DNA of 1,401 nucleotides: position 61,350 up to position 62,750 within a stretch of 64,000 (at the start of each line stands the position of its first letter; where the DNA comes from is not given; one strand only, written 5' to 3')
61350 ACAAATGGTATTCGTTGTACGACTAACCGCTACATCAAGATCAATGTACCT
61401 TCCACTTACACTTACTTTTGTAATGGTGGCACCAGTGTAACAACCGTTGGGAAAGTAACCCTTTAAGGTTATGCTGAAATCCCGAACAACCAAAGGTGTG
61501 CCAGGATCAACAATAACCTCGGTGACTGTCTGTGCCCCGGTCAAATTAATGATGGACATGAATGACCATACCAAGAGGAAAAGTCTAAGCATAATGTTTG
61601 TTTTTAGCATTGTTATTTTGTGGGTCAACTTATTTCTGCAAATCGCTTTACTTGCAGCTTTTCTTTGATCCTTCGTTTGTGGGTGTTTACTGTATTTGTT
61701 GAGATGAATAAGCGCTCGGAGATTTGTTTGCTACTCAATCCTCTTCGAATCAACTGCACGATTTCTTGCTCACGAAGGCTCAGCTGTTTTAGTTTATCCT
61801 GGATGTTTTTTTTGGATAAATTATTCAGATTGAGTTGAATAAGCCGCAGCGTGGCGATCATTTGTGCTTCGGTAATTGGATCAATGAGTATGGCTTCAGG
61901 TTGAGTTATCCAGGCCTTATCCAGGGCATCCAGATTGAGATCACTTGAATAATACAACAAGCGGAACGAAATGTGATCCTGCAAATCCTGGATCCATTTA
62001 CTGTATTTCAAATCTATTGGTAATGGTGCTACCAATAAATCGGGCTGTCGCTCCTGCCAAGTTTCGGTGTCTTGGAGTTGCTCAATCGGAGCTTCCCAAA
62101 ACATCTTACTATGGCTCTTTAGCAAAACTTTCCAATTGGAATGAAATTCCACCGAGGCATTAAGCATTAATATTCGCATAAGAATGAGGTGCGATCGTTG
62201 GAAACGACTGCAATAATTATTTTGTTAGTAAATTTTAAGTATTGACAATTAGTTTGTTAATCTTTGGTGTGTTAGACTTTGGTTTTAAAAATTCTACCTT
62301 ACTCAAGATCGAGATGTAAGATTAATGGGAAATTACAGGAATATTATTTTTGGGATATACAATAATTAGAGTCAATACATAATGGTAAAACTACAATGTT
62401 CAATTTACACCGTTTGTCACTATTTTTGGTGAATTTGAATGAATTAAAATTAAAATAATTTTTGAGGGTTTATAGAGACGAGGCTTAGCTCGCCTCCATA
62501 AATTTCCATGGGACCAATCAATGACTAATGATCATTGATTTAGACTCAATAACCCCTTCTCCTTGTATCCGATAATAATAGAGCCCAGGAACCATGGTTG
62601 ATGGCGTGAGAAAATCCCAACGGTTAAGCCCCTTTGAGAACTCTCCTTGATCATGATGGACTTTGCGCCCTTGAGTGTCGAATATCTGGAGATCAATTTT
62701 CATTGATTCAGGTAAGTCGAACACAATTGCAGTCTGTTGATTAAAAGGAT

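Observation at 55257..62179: Giant T9SS cargo (2123 aa) built from two unusual repeat classes, translationally coupled to a LuxR-type regulator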

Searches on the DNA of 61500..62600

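Call 83: search_rna_families(source=window, start=61500, end=62600, threshold=evalue, max_evalue=1)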
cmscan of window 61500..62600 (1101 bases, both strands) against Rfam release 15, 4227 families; matches with E-value up to 1: 0.
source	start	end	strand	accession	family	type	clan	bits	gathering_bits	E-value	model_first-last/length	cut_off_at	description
